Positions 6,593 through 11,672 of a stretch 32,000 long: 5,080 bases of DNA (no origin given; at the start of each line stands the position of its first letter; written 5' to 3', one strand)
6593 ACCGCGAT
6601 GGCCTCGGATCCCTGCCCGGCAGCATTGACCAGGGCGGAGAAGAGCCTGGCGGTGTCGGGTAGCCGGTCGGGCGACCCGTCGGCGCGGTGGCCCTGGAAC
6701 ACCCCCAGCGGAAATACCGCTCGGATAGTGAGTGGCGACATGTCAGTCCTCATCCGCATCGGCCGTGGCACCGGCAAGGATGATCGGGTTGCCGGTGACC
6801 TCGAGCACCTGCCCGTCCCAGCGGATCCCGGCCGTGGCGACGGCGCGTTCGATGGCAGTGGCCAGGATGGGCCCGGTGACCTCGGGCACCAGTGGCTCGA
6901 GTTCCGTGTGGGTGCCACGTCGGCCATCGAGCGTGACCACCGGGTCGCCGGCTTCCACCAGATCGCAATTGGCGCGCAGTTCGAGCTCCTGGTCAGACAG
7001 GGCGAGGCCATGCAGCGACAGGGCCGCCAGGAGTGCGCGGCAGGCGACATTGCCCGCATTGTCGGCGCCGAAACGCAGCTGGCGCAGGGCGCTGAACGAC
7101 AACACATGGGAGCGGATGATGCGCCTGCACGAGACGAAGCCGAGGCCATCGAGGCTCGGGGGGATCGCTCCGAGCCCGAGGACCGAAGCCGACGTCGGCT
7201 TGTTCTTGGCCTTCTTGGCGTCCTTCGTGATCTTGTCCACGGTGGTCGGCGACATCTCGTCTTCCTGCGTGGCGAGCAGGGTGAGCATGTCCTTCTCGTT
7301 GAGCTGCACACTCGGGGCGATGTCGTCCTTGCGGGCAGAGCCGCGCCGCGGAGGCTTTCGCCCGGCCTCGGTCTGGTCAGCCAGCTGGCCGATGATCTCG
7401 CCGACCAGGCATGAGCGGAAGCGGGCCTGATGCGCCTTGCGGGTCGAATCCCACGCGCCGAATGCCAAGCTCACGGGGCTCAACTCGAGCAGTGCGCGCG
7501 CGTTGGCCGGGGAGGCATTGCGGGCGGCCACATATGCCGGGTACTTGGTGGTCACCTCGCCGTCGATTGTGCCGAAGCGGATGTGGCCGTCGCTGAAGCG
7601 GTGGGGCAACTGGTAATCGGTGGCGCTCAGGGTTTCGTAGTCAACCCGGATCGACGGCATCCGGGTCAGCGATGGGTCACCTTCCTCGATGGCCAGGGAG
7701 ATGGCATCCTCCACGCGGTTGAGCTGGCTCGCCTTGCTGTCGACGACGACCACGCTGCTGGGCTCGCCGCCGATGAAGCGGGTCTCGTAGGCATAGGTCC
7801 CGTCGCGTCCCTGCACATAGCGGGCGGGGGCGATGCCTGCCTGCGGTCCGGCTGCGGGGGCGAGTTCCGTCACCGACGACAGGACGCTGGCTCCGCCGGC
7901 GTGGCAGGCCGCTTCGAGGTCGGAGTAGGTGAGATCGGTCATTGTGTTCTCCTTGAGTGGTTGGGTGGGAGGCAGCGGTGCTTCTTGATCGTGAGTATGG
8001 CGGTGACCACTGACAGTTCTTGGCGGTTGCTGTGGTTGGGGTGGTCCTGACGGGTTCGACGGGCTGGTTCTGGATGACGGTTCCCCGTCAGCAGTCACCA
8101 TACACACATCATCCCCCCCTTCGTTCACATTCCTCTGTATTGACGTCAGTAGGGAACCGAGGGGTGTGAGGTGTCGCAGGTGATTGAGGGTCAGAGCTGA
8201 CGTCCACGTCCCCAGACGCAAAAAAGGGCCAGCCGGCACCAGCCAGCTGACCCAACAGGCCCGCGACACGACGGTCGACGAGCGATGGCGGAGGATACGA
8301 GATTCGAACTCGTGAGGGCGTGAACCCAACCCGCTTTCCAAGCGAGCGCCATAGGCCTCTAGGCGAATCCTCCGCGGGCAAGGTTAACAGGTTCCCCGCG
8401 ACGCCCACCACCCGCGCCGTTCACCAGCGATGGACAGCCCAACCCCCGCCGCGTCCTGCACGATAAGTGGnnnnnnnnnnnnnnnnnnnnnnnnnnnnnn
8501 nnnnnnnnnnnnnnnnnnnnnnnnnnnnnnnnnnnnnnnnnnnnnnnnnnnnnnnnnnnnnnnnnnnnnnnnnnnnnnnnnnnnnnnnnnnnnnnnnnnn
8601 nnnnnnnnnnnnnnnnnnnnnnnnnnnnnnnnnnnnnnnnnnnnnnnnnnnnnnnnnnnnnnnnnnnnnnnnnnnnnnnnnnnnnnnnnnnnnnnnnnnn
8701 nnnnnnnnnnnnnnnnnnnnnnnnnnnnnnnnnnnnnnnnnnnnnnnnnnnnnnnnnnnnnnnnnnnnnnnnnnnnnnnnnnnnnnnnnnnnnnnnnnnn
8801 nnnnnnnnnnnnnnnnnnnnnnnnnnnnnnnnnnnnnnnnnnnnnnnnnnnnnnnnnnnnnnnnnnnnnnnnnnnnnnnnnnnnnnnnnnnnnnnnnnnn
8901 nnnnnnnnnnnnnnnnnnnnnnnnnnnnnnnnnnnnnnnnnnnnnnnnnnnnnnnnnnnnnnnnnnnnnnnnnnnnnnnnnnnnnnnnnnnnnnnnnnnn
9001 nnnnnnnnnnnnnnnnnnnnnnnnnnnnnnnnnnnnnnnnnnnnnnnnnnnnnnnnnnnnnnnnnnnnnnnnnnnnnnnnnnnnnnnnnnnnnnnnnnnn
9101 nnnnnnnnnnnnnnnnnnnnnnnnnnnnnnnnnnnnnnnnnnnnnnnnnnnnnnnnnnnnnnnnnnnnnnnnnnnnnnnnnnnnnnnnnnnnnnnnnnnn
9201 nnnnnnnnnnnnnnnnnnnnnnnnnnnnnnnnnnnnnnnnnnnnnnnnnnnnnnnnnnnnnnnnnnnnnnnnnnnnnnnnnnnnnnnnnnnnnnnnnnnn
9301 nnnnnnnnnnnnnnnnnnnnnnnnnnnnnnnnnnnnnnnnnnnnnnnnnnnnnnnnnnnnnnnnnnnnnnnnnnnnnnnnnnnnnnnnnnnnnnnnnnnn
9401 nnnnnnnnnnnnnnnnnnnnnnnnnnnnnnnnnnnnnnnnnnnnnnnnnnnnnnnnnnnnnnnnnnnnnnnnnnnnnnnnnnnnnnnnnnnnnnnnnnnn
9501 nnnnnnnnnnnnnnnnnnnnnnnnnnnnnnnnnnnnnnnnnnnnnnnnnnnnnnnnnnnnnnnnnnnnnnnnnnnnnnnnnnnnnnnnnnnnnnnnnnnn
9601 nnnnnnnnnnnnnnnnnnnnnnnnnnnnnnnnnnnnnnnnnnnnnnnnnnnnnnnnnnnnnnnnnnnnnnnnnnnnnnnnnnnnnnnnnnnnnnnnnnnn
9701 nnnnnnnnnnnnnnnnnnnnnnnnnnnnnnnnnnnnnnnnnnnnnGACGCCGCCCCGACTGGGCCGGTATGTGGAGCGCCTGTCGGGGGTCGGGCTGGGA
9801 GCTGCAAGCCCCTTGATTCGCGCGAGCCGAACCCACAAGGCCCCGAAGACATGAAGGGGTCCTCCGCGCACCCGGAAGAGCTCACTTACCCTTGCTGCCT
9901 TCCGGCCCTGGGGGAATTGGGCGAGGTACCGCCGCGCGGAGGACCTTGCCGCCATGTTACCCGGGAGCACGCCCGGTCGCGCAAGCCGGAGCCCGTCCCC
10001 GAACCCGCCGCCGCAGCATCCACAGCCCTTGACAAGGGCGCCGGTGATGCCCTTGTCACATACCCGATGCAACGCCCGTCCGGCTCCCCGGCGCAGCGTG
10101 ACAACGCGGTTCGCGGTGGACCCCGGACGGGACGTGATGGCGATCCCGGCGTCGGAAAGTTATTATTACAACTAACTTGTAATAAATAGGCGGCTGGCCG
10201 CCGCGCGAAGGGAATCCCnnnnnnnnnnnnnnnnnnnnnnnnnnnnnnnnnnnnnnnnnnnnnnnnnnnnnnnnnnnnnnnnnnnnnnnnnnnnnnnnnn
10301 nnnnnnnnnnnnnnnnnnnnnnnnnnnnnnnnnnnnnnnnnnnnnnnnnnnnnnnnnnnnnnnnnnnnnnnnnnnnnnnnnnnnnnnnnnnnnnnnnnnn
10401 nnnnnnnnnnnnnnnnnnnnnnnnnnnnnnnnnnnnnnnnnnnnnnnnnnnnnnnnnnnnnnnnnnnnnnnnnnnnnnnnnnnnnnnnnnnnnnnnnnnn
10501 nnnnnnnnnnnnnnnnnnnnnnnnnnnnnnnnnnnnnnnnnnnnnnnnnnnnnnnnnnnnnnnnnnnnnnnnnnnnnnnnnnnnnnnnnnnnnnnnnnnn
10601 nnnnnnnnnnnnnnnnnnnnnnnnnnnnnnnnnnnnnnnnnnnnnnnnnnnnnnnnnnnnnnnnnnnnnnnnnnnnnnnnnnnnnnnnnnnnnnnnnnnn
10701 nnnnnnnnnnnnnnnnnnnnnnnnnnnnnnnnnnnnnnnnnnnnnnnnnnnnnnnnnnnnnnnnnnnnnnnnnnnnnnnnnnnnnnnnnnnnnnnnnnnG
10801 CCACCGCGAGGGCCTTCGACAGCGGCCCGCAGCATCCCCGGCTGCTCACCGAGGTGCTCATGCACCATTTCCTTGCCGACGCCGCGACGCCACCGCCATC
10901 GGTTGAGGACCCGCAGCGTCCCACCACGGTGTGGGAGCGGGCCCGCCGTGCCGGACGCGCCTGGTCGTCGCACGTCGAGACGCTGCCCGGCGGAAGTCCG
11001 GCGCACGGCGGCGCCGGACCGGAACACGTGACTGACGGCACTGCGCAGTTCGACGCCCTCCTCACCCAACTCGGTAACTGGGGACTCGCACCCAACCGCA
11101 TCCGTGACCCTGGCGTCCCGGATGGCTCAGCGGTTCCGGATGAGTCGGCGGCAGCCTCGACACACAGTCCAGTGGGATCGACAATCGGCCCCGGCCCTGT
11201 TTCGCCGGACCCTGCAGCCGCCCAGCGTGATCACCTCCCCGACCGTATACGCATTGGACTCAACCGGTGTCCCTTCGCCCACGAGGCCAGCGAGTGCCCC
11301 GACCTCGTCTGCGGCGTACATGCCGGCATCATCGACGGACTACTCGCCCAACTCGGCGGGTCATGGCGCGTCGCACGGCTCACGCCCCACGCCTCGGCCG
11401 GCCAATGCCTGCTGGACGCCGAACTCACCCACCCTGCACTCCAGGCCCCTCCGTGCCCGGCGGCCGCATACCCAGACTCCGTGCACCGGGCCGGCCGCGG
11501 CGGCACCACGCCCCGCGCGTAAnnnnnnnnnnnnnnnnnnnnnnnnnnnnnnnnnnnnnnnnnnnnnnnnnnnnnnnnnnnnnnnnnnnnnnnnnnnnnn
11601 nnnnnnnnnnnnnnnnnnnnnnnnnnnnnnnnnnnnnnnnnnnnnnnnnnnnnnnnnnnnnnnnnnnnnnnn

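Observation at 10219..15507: Four-gene putative nitrite/NO-handling operon: DUF2249 - wHTH regulator - polytopic membrane protein - membrane-anchored NirK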

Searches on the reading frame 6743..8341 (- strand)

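Call 15: search_protein_families(library=pfam, proteins=[window:6743-8341:-], max_evalue=0.001)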
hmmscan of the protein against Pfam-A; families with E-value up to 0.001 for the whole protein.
window:6743-8341:- (532 aa): 1 family
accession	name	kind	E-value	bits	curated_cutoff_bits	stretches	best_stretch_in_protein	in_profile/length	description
PF09617.15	Cas_GSU0053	-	5.6e-35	121.2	25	1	156-320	3-165/168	CRISPR-associated protein GSU0053 (Cas_GSU0053)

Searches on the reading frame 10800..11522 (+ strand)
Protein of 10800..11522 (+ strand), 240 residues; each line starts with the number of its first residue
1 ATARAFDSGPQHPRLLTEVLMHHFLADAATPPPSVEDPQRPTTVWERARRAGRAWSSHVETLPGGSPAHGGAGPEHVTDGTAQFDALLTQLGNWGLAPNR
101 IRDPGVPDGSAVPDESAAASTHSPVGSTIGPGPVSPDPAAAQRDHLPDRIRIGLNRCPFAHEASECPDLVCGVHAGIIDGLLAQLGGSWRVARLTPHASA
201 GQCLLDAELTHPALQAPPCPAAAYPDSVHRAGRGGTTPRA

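Call 9: search_protein_families(library=pfam, proteins=[window:10800-11522:+], max_evalue=10)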
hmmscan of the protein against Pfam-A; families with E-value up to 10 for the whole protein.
window:10800-11522:+ (240 aa): 0 families
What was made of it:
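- On Heme-copper oxidase / NOR subunit I (PF00115): The window protein gives none (call 9).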
